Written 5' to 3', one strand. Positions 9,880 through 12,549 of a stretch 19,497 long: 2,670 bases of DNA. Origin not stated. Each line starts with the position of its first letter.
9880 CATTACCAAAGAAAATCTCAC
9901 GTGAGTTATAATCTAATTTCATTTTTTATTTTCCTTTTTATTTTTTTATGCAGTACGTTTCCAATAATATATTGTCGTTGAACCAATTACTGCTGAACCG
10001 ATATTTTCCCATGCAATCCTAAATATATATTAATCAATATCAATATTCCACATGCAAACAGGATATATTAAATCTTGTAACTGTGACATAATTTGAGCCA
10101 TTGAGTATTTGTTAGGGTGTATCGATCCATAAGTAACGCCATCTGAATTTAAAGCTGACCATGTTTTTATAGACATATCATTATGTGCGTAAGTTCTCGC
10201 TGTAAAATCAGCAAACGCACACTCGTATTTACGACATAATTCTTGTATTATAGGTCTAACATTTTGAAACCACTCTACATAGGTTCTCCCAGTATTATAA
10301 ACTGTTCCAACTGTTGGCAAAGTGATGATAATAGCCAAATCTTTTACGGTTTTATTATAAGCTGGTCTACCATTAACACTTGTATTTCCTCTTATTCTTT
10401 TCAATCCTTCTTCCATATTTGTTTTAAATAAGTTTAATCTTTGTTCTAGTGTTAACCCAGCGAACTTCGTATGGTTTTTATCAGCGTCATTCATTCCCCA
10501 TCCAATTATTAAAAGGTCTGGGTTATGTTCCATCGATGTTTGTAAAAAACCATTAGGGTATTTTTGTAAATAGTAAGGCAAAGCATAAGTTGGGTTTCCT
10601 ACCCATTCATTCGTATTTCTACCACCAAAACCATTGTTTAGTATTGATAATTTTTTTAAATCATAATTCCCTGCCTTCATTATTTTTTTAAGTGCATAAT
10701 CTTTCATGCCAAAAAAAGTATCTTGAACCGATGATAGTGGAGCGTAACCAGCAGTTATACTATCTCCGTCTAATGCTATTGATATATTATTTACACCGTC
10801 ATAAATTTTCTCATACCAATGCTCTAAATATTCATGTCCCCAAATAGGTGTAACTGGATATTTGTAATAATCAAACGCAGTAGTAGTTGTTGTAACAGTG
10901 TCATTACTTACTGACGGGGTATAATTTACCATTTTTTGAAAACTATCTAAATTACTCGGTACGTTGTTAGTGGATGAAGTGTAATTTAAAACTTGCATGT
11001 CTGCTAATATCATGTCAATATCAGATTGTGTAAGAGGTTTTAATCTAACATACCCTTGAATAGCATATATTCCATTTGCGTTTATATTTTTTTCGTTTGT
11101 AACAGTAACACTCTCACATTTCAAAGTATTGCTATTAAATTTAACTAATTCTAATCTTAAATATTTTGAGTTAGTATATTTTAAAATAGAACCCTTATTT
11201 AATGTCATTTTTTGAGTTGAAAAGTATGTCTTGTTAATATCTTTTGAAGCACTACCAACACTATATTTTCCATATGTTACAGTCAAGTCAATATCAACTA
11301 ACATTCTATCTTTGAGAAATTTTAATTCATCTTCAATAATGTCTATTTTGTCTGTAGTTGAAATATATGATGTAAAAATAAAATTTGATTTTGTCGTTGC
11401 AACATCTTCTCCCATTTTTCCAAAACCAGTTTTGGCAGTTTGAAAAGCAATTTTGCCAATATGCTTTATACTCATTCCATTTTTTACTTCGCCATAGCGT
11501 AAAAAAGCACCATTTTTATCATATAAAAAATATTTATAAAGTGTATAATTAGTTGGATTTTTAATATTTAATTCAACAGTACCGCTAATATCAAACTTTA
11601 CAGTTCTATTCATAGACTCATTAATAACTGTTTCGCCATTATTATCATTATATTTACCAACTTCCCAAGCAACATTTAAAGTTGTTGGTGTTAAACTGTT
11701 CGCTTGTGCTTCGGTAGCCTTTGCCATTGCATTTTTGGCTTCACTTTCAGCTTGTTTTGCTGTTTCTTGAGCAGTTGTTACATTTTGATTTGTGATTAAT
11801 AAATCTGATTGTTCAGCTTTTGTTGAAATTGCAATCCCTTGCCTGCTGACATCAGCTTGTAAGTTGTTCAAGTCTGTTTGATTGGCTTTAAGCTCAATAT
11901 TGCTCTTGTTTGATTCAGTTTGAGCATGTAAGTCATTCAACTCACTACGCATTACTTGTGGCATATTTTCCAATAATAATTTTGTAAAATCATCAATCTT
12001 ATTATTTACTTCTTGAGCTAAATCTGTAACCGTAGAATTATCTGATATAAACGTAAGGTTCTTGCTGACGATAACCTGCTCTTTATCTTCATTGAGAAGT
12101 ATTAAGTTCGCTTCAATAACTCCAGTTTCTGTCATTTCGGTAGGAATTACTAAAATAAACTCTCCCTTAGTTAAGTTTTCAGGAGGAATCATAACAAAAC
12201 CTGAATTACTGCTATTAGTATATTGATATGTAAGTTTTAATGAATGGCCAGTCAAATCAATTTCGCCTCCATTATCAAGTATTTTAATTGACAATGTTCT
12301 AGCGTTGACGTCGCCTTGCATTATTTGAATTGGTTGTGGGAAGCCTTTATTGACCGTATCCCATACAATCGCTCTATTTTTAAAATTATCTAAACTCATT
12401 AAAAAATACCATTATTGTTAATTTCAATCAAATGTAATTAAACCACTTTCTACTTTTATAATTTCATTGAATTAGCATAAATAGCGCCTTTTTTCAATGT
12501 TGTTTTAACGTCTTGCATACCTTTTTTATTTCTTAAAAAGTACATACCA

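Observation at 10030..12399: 789-aa neck-position protein with a coiled-coil stalk and C-terminal SGNH/GDSL esterase domain: candidate enzymatic collar or whisker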

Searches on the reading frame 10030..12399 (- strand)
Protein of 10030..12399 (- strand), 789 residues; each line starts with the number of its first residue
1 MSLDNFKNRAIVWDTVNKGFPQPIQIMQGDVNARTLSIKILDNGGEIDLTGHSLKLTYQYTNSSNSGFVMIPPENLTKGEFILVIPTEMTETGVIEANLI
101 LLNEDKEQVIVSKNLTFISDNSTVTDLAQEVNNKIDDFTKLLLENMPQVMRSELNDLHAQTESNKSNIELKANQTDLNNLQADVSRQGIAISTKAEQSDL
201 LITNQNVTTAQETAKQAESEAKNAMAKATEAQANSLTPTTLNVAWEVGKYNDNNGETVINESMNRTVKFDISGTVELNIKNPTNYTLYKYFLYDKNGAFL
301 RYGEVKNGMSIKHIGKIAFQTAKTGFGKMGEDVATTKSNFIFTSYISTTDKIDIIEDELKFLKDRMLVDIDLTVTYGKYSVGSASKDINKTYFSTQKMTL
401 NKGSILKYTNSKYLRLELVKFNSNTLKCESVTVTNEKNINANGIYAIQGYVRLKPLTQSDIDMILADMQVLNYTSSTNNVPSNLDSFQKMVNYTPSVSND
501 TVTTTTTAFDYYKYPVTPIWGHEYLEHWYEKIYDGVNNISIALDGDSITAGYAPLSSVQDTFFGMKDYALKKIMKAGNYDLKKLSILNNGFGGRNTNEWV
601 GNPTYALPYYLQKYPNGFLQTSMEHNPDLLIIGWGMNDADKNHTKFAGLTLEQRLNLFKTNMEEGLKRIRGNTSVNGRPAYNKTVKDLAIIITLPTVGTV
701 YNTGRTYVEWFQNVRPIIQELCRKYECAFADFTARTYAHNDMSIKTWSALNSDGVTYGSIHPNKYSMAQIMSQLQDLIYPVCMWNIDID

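Call 5: search_protein_families(library=pfam, proteins=[window:10030-12399:-], max_evalue=1)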
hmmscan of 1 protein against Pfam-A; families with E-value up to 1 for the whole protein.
window:10030-12399:- (789 aa): 4 families
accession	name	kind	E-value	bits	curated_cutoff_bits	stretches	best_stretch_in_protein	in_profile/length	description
PF10651.15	BppU_N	-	4.2e-23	82.1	23.1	1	7-147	1-141/142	BppU N-terminal domain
PF13472.12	Lipase_GDSL_2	-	6.1e-11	43.6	32.9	1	545-764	3-173/178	GDSL-like Lipase/Acylhydrolase family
PF00657.28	Lipase_GDSL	-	5.2e-06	27.2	23.6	1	545-769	5-203/208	GDSL-like Lipase/Acylhydrolase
PF11839.13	Alanine_zipper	-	0.058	14.1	23.1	1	205-234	22-51/69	Alanine-zipper, major outer membrane lipoprotein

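Call 6: search_protein_families(library=phrogs, proteins=[window:10030-12399:-], max_evalue=0.01)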
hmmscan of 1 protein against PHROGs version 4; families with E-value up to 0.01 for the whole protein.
window:10030-12399:- (789 aa): 7 families
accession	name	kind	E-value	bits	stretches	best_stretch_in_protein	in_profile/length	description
phrog_2370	-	connector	4.4e-143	479.2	2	1-173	1-173/652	neck passage structure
phrog_27126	-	connector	1.3e-120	404.7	1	1-200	1-200/728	neck protein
phrog_28468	-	head and packaging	1e-119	402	1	1-205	1-210/718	minor head protein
phrog_7918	-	connector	4.3e-115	386.7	1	1-222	1-221/735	neck passage structure protein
phrog_16313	-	head and packaging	1.5e-112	378.3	1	1-198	1-198/888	virion structural protein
phrog_16048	-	head and packaging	2.6e-103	347.7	2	1-173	1-173/880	virion structural protein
phrog_17721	-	unknown function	0.0073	17.2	0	165-232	46-115/165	-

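Call 13: search_solved_structures(query=window:10030-12399:-, max_evalue=1, show_alignments=3)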
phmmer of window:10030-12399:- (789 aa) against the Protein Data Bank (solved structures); distinct sequences matched with E-value up to 1: 0.

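Call 41: search_protein_families(library=pfam, alignment_id=A2, max_evalue=0.001)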
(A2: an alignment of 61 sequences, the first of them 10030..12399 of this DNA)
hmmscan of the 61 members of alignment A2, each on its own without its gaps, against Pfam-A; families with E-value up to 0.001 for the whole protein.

A. member 1, window:10030-12399:- (789 aa): 3 families
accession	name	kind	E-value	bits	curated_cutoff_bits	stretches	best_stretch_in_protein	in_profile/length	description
PF10651.15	BppU_N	-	4.2e-23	82.1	23.1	1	7-147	1-141/142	BppU N-terminal domain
PF13472.12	Lipase_GDSL_2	-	6.1e-11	43.6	32.9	1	545-764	3-173/178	GDSL-like Lipase/Acylhydrolase family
PF00657.28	Lipase_GDSL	-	5.2e-06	27.2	23.6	1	545-769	5-203/208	GDSL-like Lipase/Acylhydrolase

B. families by the number of members that match (of 61 scanned): 10 families
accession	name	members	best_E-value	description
PF13472.12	Lipase_GDSL_2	60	1.9e-17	GDSL-like Lipase/Acylhydrolase family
PF00657.28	Lipase_GDSL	50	2.8e-10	GDSL-like Lipase/Acylhydrolase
PF10651.15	BppU_N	7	4.2e-23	BppU N-terminal domain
PF01391.23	Collagen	3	3.9e-22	Collagen triple helix repeat (20 copies)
PF13285.11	DUF4073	1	6.7e-25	Domain of unknown function (DUF4073)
PF21471.3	Reelin_subrepeat-B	1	1.9e-05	Reelin subrepeat B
PF02839.19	CBM_5_12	1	0.00018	Carbohydrate-binding module family 5/12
PF16043.11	DUF4795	1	0.00028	Domain of unknown function (DUF4795)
PF03174.19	CHB_HEX_C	1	0.00075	Chitobiase/beta-hexosaminidase C-terminal domain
PF11839.13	Alanine_zipper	1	0.001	Alanine-zipper, major outer membrane lipoprotein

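Call 42: search_protein_families(library=phrogs, alignment_id=A2, max_evalue=0.00001)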
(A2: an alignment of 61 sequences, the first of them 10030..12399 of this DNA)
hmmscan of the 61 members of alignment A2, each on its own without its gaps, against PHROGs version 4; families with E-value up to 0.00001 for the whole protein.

A. member 1, window:10030-12399:- (789 aa): 6 families
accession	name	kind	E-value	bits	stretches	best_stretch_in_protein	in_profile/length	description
phrog_2370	-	connector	4.4e-143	479.2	2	1-173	1-173/652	neck passage structure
phrog_27126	-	connector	1.3e-120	404.7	1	1-200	1-200/728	neck protein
phrog_28468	-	head and packaging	1e-119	402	1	1-205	1-210/718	minor head protein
phrog_7918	-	connector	4.3e-115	386.7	1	1-222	1-221/735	neck passage structure protein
phrog_16313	-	head and packaging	1.5e-112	378.3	1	1-198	1-198/888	virion structural protein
phrog_16048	-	head and packaging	2.6e-103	347.7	1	1-173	1-173/880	virion structural protein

B. families by the number of members that match (of 61 scanned): 84 families (the first 25 are shown)
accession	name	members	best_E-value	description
phrog_32221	-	9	2.5e-16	-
phrog_8460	-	7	7.6e-11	tail fiber protein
phrog_16573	-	5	2.8e-15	-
phrog_26878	-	4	1.6e-94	virion structural protein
phrog_31952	-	4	3.3e-09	-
phrog_16313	-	3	1.5e-112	virion structural protein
phrog_5073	-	3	4.8e-36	tail fiber protein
phrog_819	-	3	2e-35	tail protein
phrog_366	-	3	9.9e-28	tail fiber protein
phrog_17240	-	3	1.1e-21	-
phrog_10972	-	3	1.7e-19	tail fiber protein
phrog_16048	-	2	2.6e-103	virion structural protein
phrog_6320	-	2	7.5e-38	tail fiber protein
phrog_8745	-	2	3.5e-22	tail fiber protein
phrog_28838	-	2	8.6e-18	-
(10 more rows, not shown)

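Call 43: find_homologous_proteins(query=A2, max_evalue=1e-10)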
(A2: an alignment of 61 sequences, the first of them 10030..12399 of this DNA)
Query A2 (61 sequences) (789 aa, profile of the alignment): 49 proteins with E <= 1e-10 among 8000 candidates.
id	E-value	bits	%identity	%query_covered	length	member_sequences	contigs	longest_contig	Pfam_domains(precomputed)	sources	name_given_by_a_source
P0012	1.1e-176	608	88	71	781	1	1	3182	PF10651.16,PF13472.13,PF00657.29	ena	-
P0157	1.6e-172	594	75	80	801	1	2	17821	PF10651.16,PF13472.13,PF00657.29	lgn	-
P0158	4.7e-172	593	96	100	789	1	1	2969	PF10651.16,PF13472.13,PF00657.29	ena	-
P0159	1.1e-171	591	95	100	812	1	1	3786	PF10651.16,PF13472.13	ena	-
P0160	2.0e-171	591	94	100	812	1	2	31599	PF10651.16,PF13472.13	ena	-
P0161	2.4e-171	590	94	100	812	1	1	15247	PF10651.16,PF13472.13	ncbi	-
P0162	2.6e-171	590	96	100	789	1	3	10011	PF10651.16,PF13472.13,PF00657.29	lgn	-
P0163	2.8e-171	590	94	100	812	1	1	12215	PF10651.16,PF13472.13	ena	-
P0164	3.3e-171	590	96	100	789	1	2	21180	PF10651.16,PF13472.13,PF00657.29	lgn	-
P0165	3.7e-171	590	97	100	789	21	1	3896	PF10651.16,PF13472.13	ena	-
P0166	3.7e-171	590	99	100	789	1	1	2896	PF10651.16,PF13472.13,PF00657.29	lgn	-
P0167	4.6e-171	589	94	100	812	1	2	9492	PF10651.16,PF13472.13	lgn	-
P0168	4.6e-171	589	94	100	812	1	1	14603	PF10651.16,PF13472.13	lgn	-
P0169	4.7e-171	589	98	100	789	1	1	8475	PF10651.16,PF13472.13,PF00657.29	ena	-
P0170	3.2e-170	587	58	78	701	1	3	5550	PF13472.13,PF00657.29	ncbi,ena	-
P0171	4.3e-170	586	93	100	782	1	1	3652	PF10651.16,PF13472.13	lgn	-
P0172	5.9e-170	586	94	100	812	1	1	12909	PF10651.16,PF13472.13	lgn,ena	-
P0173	7.4e-170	585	94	100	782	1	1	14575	PF10651.16,PF13472.13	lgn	-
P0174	7.9e-170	585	94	100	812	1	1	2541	PF10651.16,PF13472.13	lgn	-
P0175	8.4e-170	585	94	100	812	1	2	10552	PF10651.16,PF13472.13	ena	-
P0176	1.0e-169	585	94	100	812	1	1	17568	PF10651.16,PF13472.13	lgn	-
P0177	1.1e-169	585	94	100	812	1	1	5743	PF10651.16,PF13472.13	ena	-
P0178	1.1e-169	585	95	100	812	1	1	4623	PF10651.16,PF13472.13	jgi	-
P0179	1.1e-169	585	94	100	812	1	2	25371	PF10651.16,PF13472.13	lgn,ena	-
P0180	1.3e-169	585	95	100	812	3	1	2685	PF10651.16,PF13472.13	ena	-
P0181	1.4e-169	584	94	100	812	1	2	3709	PF10651.16,PF13472.13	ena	-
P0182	1.4e-169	584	94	100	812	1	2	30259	PF10651.16,PF13472.13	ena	-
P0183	1.6e-169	584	94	100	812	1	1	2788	PF10651.16,PF13472.13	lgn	-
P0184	2.5e-169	584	94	100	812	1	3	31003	PF10651.16,PF13472.13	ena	-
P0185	2.9e-169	583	95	100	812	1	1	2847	PF10651.16,PF13472.13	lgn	-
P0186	4.1e-169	583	94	100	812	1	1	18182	PF10651.16,PF13472.13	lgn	-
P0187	6.9e-169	582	94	100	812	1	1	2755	PF10651.16,PF13472.13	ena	-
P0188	2.1e-167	577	97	100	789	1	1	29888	PF10651.16,PF13472.13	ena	-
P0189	1.1e-166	575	94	100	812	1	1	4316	PF10651.16,PF13472.13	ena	-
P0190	2.2e-161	557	95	58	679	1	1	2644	PF10651.16,PF13472.13,PF00657.29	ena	-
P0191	2.2e-161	557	95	58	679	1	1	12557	PF10651.16,PF13472.13,PF00657.29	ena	-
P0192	2.5e-161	557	96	58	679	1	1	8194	PF10651.16,PF13472.13,PF00657.29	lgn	-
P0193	3.7e-161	557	98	58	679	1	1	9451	PF10651.16,PF13472.13,PF00657.29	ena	-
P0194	5.8e-161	556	95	58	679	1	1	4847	PF10651.16,PF13472.13,PF00657.29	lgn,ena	-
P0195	7.8e-161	555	97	58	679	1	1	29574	PF10651.16,PF13472.13,PF00657.29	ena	-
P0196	1.1e-160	555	97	58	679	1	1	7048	PF10651.16,PF13472.13,PF00657.29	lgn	-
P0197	1.1e-160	555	96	58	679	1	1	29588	PF10651.16,PF13472.13,PF00657.29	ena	-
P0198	1.3e-160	555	97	58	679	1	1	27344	PF10651.16,PF13472.13,PF00657.29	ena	-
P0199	1.3e-160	555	97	58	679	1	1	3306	PF10651.16,PF13472.13,PF00657.29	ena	-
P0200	1.6e-160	554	97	58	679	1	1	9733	PF10651.16,PF13472.13,PF00657.29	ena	-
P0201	1.7e-160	554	95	58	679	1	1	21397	PF10651.16,PF13472.13,PF00657.29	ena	-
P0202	1.8e-160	554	96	58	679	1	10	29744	PF10651.16,PF13472.13,PF00657.29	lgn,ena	-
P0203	3.1e-160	554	96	58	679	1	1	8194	PF10651.16,PF13472.13,PF00657.29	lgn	-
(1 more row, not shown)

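Call 47: find_encoding_contigs(protein=P0157, flank=10000, max_places=2)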
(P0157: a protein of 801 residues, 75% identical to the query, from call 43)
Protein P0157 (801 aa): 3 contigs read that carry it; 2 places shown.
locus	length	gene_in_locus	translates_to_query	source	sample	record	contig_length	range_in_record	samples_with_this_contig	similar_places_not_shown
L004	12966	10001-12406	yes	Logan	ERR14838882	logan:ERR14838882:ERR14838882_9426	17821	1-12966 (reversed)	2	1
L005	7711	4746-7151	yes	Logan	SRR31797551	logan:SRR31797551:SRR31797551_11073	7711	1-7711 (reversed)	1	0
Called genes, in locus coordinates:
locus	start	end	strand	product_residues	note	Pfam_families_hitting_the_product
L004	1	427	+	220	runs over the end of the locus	PF14265:DUF4355 (weak)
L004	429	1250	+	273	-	PF25209:Phage_capsid_4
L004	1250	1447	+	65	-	PF12949:HeH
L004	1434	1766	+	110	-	PF05135:Phage_connect_1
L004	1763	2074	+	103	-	-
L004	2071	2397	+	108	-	PF04883:HK97-gp10_like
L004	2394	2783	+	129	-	-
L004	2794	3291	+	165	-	PF06199:Phage_tail_2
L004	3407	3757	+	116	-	PF12363:Phage_TAC_12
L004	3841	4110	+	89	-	-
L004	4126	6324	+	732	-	PF20155:TMP_3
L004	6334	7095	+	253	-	-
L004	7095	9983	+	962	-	PF06605:Prophage_tail, PF18013:Phage_lysozyme2, PF01551:Peptidase_M23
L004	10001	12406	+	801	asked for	PF10651:BppU_N, PF00657:Lipase_GDSL (weak), PF13472:Lipase_GDSL_2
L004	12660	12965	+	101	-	?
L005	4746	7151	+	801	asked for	PF10651:BppU_N, PF00657:Lipase_GDSL (weak), PF13472:Lipase_GDSL_2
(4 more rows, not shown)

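Call 48: find_encoding_contigs(protein=P0170, flank=6000, max_places=3)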
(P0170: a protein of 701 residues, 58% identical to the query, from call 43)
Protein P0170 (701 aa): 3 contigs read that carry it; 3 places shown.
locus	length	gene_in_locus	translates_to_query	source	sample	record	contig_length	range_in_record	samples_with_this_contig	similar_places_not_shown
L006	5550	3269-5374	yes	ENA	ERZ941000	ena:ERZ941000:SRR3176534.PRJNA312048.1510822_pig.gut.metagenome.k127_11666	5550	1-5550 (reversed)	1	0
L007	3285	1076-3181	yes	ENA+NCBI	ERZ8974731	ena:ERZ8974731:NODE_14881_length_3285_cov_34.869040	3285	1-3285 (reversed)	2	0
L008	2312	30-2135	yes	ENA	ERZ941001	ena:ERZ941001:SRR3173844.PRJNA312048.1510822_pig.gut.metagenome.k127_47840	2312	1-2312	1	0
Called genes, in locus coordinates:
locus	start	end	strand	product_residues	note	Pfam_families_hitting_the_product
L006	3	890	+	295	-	?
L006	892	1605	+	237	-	-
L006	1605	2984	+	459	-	PF06605:Prophage_tail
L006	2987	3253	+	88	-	-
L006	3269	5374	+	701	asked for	PF00657:Lipase_GDSL (weak), PF13472:Lipase_GDSL_2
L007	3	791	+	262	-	?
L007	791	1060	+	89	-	-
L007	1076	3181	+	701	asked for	PF00657:Lipase_GDSL (weak), PF13472:Lipase_GDSL_2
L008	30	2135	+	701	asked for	PF00657:Lipase_GDSL (weak), PF13472:Lipase_GDSL_2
